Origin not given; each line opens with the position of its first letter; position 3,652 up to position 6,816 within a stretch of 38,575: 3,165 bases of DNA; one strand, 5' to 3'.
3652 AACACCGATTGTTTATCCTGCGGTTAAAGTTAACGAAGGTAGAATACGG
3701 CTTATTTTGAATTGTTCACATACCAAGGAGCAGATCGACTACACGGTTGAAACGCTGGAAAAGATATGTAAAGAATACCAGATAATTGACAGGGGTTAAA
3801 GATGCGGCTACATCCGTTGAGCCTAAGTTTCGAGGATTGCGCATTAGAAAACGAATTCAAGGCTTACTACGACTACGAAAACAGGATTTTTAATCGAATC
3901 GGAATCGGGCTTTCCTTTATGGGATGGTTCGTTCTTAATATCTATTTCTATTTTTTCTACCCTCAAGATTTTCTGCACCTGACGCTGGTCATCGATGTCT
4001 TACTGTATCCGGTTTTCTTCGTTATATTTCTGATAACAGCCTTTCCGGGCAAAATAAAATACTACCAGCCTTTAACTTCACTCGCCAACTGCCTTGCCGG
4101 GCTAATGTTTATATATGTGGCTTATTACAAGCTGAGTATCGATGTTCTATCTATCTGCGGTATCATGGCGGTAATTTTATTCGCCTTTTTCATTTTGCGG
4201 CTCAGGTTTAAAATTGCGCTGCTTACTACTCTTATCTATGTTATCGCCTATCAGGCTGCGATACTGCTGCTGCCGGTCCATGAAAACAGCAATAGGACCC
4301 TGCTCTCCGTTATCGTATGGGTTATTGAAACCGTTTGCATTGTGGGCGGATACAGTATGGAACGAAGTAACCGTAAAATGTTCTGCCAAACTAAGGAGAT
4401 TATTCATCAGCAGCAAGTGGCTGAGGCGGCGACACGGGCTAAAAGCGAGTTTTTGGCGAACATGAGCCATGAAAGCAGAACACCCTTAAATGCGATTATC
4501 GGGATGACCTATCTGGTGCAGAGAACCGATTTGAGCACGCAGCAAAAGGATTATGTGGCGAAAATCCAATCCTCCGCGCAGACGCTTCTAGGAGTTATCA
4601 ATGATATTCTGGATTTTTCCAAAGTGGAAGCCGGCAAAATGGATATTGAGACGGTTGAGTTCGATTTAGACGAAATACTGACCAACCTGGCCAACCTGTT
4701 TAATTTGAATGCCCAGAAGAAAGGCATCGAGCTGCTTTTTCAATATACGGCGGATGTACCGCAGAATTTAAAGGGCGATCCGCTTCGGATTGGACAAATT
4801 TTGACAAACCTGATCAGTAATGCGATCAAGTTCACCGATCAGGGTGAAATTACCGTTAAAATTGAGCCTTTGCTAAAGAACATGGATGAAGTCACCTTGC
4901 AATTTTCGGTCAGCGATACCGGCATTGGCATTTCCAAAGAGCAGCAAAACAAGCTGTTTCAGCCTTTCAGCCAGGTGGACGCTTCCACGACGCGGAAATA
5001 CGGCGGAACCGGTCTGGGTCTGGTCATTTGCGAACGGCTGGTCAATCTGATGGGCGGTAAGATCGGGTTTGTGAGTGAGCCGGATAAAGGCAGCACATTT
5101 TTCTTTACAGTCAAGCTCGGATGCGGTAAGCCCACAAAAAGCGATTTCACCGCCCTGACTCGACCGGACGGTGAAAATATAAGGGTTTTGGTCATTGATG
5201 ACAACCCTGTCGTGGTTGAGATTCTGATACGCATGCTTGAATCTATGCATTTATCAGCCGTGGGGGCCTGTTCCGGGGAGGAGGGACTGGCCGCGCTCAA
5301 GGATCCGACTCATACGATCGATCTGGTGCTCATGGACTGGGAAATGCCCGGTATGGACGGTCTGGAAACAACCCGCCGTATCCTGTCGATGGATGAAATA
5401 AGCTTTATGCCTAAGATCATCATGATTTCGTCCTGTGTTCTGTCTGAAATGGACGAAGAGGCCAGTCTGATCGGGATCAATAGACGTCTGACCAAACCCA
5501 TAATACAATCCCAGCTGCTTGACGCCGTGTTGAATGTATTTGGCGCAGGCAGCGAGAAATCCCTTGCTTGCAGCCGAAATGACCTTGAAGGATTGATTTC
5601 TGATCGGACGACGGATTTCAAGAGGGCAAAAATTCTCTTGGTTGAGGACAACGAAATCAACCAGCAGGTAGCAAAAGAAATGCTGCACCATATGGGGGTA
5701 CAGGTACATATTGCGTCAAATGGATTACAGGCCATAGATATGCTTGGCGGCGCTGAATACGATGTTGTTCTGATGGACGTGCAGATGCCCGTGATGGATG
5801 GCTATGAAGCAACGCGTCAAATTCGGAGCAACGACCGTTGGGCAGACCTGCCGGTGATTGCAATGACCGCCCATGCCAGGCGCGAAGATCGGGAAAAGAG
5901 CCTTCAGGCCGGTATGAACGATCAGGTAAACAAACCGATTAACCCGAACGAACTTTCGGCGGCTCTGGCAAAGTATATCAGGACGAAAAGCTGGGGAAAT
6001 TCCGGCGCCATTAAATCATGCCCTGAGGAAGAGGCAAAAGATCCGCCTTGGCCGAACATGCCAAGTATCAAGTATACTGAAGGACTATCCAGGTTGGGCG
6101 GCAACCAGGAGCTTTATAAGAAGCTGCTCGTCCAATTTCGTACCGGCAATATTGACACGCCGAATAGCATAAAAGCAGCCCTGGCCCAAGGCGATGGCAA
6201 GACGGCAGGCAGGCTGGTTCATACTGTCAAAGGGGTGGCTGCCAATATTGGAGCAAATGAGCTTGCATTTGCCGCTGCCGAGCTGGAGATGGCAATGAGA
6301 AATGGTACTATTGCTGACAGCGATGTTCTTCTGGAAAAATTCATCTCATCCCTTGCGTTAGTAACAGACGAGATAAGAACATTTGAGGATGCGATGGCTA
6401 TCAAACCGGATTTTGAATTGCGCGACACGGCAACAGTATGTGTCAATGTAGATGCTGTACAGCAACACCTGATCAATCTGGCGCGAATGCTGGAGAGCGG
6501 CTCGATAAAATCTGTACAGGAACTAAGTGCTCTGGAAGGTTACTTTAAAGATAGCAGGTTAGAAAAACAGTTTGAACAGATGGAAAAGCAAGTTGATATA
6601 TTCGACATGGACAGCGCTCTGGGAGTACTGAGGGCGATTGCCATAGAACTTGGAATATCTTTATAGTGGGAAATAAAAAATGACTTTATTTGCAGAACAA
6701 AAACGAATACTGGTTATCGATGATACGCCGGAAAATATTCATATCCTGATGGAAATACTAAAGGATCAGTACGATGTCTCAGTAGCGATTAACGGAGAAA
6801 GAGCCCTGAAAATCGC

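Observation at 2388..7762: CqsA/LqsA-like alpha-oxoamine synthase coupled to a 6-TM hybrid kinase and a REC-HD-GYP regulator: candidate small-molecule signalling circuit feeding c-di-GMP turnover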

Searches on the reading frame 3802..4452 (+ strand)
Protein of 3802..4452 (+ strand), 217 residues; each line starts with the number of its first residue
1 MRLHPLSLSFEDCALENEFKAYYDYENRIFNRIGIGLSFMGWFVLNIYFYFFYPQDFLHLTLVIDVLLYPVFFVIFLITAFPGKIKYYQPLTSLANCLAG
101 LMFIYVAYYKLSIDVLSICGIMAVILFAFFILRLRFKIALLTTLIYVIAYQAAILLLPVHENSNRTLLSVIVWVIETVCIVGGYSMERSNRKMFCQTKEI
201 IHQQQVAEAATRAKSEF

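Call 16: search_protein_families(library=pfam, proteins=[window:3802-4452:+], max_evalue=10)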
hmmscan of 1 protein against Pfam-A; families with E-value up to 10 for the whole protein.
seq(217 aa): 2 families
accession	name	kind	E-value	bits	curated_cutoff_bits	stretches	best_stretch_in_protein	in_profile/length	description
PF12769.12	PNTB_4TM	-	0.015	16.2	26.2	1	143-194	32-83/85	4TM region of pyridine nucleotide transhydrogenase, mitoch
PF03699.18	UPF0182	-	0.66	8.4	27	1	57-156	186-285/770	Uncharacterised protein family (UPF0182)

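Call 25: search_protein_families(library=ncbifam, proteins=[window:3802-4452:+], max_evalue=10)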
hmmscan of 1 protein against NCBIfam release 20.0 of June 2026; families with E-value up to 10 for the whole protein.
seq(217 aa): 1 family
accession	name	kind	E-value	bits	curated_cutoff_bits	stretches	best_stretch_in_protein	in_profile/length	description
NF043039.1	HgcAB_like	equivalog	4.8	6.7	285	1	20-121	147-257/350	HgcAB-like fusion protein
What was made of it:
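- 3802..4371 (+): Gene 2, N-terminal 6TM membrane-embedded sensor domain (aa 1-190); matches no Pfam or NCBIfam family. No Pfam or NCBIfam match at E<=10 that reaches a curated cut-off (calls 16, 25).
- On ImcA / class III cyclase-type 6TM input domain: No curated family exists to join (calls 16, 25).
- Tried and rejected: The Pfam and NCBIfam scans of the 6TM region gave nothing above noise (calls 16, 25).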

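Call 28: find_homologous_proteins(query=A2, max_evalue=0.00001)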
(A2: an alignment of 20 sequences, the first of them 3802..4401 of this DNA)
Query A2 (20 sequences) (200 aa, profile of the alignment): 1 proteins with E <= 0.00001 among 6858 candidates.
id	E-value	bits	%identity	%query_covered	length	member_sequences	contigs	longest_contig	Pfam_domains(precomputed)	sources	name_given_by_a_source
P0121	1.2e-20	92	73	34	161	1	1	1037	-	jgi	jgi:hypothetical protein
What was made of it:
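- Tried and rejected: Searching the 5.8-billion-protein index returned one fragment only (call 28).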

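Call 35: search_protein_representatives(protein=window:3802-4401:+)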
Query: 200 residues. Proteins with E-value up to 0.001 (for the whole library): 140; up to 1e-10: 57; up to 1e-30: 5. The best 140 are listed.
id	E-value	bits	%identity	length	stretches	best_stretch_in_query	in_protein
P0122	1.0e-86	306.2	71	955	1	1-200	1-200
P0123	5.5e-50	186.3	52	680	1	8-198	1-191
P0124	3.6e-46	173.9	49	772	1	1-197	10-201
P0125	1.8e-39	152.0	52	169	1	6-156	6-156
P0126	2.8e-39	151.4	46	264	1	2-197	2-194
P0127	3.4e-29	118.5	36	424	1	3-199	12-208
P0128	6.6e-29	117.5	37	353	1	7-196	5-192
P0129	1.5e-27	113.1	33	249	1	4-199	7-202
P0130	8.1e-27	110.7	33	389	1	1-197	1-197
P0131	2.7e-25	105.7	36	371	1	4-195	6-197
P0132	3.2e-25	105.5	32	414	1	3-200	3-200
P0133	5.2e-25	104.8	34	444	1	4-199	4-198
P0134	8.1e-25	104.2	32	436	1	8-199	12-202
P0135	4.4e-24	101.8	37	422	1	2-199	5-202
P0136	2.0e-22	96.4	31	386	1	10-198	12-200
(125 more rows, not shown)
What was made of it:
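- Closest known: ImcA. Different: The AOS-linked subfamily is a separate, tight cluster (call 35).
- Tried and rejected: It was replaced by a full HMMER scan of cluster representatives (call 35).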

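Call 37: search_protein_families(library=pfam, alignment_id=A3, max_evalue=0.0001)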
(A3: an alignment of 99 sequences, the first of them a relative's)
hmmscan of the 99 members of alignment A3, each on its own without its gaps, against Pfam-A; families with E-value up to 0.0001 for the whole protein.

A. member 1, P0122 (955 aa): 5 families
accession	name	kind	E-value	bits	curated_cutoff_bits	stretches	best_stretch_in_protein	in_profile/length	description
PF00072.30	Response_reg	-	5.5e-44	149.3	30.2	2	611-720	1-108/111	Response regulator receiver domain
PF02518.31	HATPase_c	-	1.8e-33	115.7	26.4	1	325-440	1-110/111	Histidine kinase-, DNA gyrase B-, and HSP90-like ATPase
PF00512.31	HisKA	-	9.6e-20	70.9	26.9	1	213-277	1-65/66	His Kinase A (phospho-acceptor) domain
PF01627.28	Hpt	-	7.4e-13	49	24.6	1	776-855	2-81/84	Hpt domain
PF23198.2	PDE8A_N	-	5.5e-07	30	29.6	0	607-704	8-110/147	PDE8A-like, N-terminal domain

B. families by the number of members that match (of 99 scanned): 26 families (the first 25 are shown)
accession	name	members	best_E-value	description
PF00211.25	Guanylate_cyc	51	2.1e-67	Adenylate and Guanylate cyclase catalytic domain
PF00990.26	GGDEF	15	1.7e-51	Diguanylate cyclase, GGDEF domain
PF02518.31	HATPase_c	13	1.8e-33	Histidine kinase-, DNA gyrase B-, and HSP90-like ATPase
PF00512.31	HisKA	12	1.1e-21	His Kinase A (phospho-acceptor) domain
PF00069.31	Pkinase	8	4.4e-92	Protein kinase domain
PF07714.23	PK_Tyr_Ser-Thr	8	8.9e-69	Protein tyrosine and serine/threonine kinase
PF07228.17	SpoIIE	5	1.7e-44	Stage II sporulation protein E (SpoIIE)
PF01636.29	APH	5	3.9e-12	Phosphotransferase enzyme family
PF00072.30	Response_reg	4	5.5e-44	Response regulator receiver domain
PF07568.18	HisKA_2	3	9.1e-23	Histidine kinase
PF07536.20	HWE_HK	3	7e-07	HWE histidine kinase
PF14501.12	HATPase_c_5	3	5.4e-05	GHKL domain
PF06580.19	His_kinase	2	4.4e-22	Histidine kinase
PF01627.28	Hpt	2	7.4e-13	Hpt domain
PF06293.20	Kdo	2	4.1e-08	Lipopolysaccharide kinase (Kdo/WaaP) family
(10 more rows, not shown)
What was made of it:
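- On ImcA / class III cyclase-type 6TM input domain: Of 99 distant sequence relatives, 51 carry Guanylate_cyc and 15 carry GGDEF (call 37).
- Closest known: ImcA. Same: Distant sequence relatives of the 6TM domain are mostly class III cyclases and GGDEF proteins (call 37).
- That wider superfamily is a promiscuous input module: cyclase 51, GGDEF 15, HK 13, Ser/Thr kinase 8 and SpoIIE 5, of 99 proteins scanned (calls 35, 37).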

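Call 65: predict_structure(alignment_id=A4)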
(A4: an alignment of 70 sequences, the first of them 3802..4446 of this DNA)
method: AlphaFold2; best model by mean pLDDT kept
length: 215 residues; sequences in the alignment: 70
mean_pLDDT: 97.1   pTM: 0.91
mean pLDDT of the five models: 97.1, 97.0, 97.0, 96.8, 96.6
residues with pLDDT >= 90: 208; 70-90: 7; 50-70: 0; < 50: 0
segments of 3 or more residues with pLDDT < 50: none
pLDDT, mean of each block of 10 residues (from residue 1): 95 98 98 98 98 98 98 97 97 98 97 97 98 98 98 90 94 98 98 98 98 97
secondary structure, 60 per line:
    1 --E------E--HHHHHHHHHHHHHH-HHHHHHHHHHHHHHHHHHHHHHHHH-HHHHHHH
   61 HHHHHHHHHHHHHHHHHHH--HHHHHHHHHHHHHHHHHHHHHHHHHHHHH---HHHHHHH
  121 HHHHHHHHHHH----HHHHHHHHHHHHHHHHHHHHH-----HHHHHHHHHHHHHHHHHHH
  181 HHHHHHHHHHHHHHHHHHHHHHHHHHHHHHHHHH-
elements in order: H13-26 H28-52 H54-79 H82-110 H114-131 H136-156 H162-214

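Call 68: fold_search(model_id=the predicted structure, library=pdb)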
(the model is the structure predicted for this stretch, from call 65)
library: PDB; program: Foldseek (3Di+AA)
matches with E <= 10: 149; with E <= 0.001: 2
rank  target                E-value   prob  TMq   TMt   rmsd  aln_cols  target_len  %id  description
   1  8wcn_B                1.3e-04  1.00  0.75  0.44   2.9       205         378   20  Cryo-EM structure of PAO1-ImcA with GMPCPP (released 2024-03-13)
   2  8wcn_A                1.9e-04  1.00  0.73  0.44   2.9       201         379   19  Cryo-EM structure of PAO1-ImcA with GMPCPP (released 2024-03-13)
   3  8buz_A                1.4e-01  1.00  0.69  0.19   3.7       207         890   17  Structure of Adenylyl cyclase 8 bound to stimulatory G-protein, Ca2+/Calmodulin, Forskolin and MANT-GTP (released 2023-12-13)
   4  9u3q                  2.8e-01  0.99  0.59  0.30   5.1       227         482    9  Cryo-EM structure of human AC9-Gs complex (TM domain) (released 2025-06-11)
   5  9u3s                  3.6e-01  1.00  0.68  0.37   3.8       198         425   15  Cryo-EM structure of human AC9 (TM domain) (released 2025-06-11)
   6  9u3v                  4.5e-01  1.00  0.70  0.38   3.0       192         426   16  Cryo-EM structure of human AC9_delC (TM domain) (released 2025-06-11)
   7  6r3q_A                7.2e-01  0.99  0.68  0.20   3.2       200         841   15  The structure of a membrane adenylyl cyclase bound to an activated stimulatory G protein (released 2019-05-08)
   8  7pd4                  1.6e+00  0.89  0.61  0.18   4.7       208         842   12  structure of Adenylyl cyclase 9 in complex with MANT-GTP (released 2022-01-19)
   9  7pde_A                1.8e+00  0.97  0.71  0.20   3.1       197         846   14  Structure of Adenylyl cyclase 9 in complex with Gs protein alpha subunit and MANT-GTP (released 2022-01-19)
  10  9u3u                  2.2e+00  0.85  0.61  0.18   4.6       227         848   11  Cryo-EM structure of human AC9_delC (released 2025-06-11)
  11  9fhg_A                2.4e+00  0.14  0.19  0.07  10.3       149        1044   12  Crystallographic structure of AcrB V612N in LTO state (released 2025-06-11)
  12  9u9z_A                2.7e+00  0.10  0.24  0.21  18.3       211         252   11  Cryo-EM structure of cyanobacterial bicarbonate transporter CmpBCD (released 2026-04-01)
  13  1ut0_A                2.7e+00  0.08  0.20  0.25  17.9       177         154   12  CRYSTAL STRUCTURE OF CYTOGLOBIN: THE FOURTH GLOBIN TYPE DISCOVERED IN MAN DISPLAYS HEME HEXA-COORDINATION (released 2004-06-01)
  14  4b3w_A                2.7e+00  0.08  0.20  0.25  16.1       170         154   11  Crystal structure of human cytoglobin H(E7)Q mutant (released 2013-01-23)
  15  5wfx_B                2.9e+00  0.11  0.16  0.15  15.2       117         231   11  Structural basis for the interaction of 14-3-3beta with Tricarboxylic Acid Cycle intermediate Malate (released 2018-05-16)
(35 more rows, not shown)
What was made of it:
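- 3802..4371 (+): AF2 pLDDT 97; best fold match is the ImcA 6TM domain, 8wcn, TM 0.75 (calls 65, 68).
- On ImcA / class III cyclase-type 6TM input domain: The AF2 model (pLDDT 97) has TM-score 0.75 to 8wcn, E 1.3e-4 (calls 65, 68).
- Closest known: ImcA. Same: The predicted fold of the 6TM domain matches ImcA (8wcn: TM 0.75, E 1e-4) and, more weakly, the AC8 and AC9 membrane domains (call 68).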

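Call 81: find_encoding_contigs(protein=P0123, flank=4000, max_places=3)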
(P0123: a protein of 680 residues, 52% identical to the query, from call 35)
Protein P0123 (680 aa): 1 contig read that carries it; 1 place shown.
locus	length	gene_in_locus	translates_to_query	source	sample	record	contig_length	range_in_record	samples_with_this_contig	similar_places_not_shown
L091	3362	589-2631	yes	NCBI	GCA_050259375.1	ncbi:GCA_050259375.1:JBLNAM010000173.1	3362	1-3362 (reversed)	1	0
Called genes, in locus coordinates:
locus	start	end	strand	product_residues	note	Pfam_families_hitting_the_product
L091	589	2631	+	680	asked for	PF00512:HisKA, PF02518:HATPase_c, PF00072:Response_reg, PF01627:Hpt (weak)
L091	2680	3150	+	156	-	PF04073:tRNA_edit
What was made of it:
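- Closest known: CqsA/CqsS. Same: Extra unlinked sensor paralogues can exist, as LqsT does in Legionella (compare call 81).
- One MAG carries a second, unlinked 6TM-kinase paralogue, as known autoinducer systems do (call 81).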

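Call 82: find_encoding_contigs(protein=P0127, flank=4000, max_places=3)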
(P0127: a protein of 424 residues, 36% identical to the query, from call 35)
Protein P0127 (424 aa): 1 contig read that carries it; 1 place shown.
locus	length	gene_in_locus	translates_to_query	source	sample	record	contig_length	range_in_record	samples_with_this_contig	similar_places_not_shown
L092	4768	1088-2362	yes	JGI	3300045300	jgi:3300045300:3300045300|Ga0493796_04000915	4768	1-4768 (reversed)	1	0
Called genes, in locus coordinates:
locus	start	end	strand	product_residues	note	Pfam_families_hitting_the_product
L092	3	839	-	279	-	?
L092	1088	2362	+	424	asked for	PF00211:Guanylate_cyc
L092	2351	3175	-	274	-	PF01073:3Beta_HSD, PF01370:Epimerase, PF02719:Polysacc_synt_2, PF04321:RmlD_sub_bind (faint), PF16363:GDP_Man_Dehyd, PF07993:NAD_binding_4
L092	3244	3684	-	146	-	PF08327:AHSA1 (weak)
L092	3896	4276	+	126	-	PF00392:GntR, PF14502:HTH_41 (weak)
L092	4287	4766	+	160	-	?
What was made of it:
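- A distant 6TM-cyclase has no AOS neighbour (call 82).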

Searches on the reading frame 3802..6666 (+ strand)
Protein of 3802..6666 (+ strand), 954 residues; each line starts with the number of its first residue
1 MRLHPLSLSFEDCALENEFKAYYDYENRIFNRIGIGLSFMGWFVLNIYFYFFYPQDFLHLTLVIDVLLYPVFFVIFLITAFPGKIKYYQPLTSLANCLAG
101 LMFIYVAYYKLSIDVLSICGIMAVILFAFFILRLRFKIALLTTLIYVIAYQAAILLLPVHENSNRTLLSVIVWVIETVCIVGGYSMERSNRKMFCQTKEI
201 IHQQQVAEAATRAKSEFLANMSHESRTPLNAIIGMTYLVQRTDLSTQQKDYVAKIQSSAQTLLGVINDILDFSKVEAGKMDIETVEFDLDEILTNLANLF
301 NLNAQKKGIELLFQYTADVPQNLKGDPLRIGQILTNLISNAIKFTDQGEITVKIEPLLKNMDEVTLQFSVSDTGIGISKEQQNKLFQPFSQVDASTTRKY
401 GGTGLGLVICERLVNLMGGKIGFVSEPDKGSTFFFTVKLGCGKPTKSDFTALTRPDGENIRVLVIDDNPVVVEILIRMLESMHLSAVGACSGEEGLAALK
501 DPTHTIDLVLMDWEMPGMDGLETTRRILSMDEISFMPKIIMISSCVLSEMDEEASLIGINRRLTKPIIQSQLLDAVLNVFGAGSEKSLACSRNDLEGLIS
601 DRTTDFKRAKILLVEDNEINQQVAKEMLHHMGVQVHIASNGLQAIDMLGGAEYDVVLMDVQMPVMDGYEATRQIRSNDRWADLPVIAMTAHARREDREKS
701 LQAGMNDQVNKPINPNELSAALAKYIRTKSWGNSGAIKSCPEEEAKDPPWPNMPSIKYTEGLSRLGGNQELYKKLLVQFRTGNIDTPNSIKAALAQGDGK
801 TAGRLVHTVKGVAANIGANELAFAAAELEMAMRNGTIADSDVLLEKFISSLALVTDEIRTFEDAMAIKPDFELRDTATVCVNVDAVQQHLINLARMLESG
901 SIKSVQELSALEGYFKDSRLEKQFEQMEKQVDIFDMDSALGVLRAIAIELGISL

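Call 3: search_protein_families(library=pfam, proteins=[window:3802-6666:+])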
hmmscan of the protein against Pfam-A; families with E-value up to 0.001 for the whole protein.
window:3802-6666:+ (954 aa): 4 families
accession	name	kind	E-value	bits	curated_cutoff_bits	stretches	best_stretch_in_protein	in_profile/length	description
PF00072.30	Response_reg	-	1e-50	171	30.2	2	611-722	1-110/111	Response regulator receiver domain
PF02518.31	HATPase_c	-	2.3e-31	108.9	26.4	1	325-439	1-109/111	Histidine kinase-, DNA gyrase B-, and HSP90-like ATPase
PF00512.31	HisKA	-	1.4e-20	73.5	26.9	1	213-278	1-66/66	His Kinase A (phospho-acceptor) domain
PF01627.28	Hpt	-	2e-11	44.4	24.6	1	776-853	3-73/84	Hpt domain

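Call 4: search_protein_families(library=ncbifam, proteins=[window:3802-6666:+])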
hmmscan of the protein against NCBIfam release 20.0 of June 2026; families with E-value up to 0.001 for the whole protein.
window:3802-6666:+ (954 aa): 157 families (the best 25 are shown)
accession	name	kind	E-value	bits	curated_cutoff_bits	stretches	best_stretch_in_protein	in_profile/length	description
NF008318.0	PRK11107.1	equivalog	2.4e-152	509.1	890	3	204-443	283-522/920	two-component sensor histidine kinase BarA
TIGR02956.1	TMAO_torS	equivalog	3.5e-134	449.1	676.5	2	187-586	437-826/967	TMAO reductase system sensor histidine kinase/response regulator TorS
NF041947.1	LuxQ_Vibrio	equivalog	1.3e-111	373.9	1200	2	204-577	462-836/843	quorum-sensing autoinducer 2 sensor kinase/phosphatase LuxQ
NF008302.0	PRK11091.1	equivalog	6.3e-111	371.9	838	2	202-582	271-645/779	aerobic respiration two-component sensor histidine kinase ArcB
NF045901.1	HisKinLetSLeg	equivalog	7e-110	368.4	1650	3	203-487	282-564/906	two-component system sensor histidine kinase LetS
NF011874.0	PRK15347.1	equivalog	4.4e-108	362.6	852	3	194-439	378-614/921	two component system sensor kinase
NF008099.0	PRK10841.1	equivalog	1.2e-103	347.6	920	3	204-437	460-688/949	two-component system sensor histidine kinase RcsC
NF038297.2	hybrid_HK_HrmK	equivalog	5.9e-88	296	725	2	197-572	218-600/607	hybrid histidine kinase/response regulator HrmK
NF008543.0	PRK11466.1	equivalog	4.5e-86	289.5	982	2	201-530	429-751/914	TMAO reductase system sensor histidine kinase/response regulator TorS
NF007420.1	PRK09959.1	equivalog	6.6e-67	226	1995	2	197-569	691-1063/1197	acid-sensing system histidine kinase EvgS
NF041832.1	near_NosP_CTERM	subfamily_domain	2.1e-61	208.1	400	2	208-573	1-363/370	NahK/ErcS family hybrid sensor histidine kinase/response regulator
NF047465.1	hybrid_HK_LvrA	exception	7.9e-58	196.1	1200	2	198-444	186-425/819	hybrid histidine kinase/response regulator LvrA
NF041880.1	EPS_EpsF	equivalog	2.3e-52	178.1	900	3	206-436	266-488/492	response regulator EpsF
NF046044.1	PnpS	equivalog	5.4e-52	177.1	400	1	211-437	167-389/390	two-component system histidine kinase PnpS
NF047874.1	MASE3_PAS_HK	subfamily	1.4e-47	162.8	560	1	203-437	387-623/655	MASE3 domain-containing sensor histidine kinase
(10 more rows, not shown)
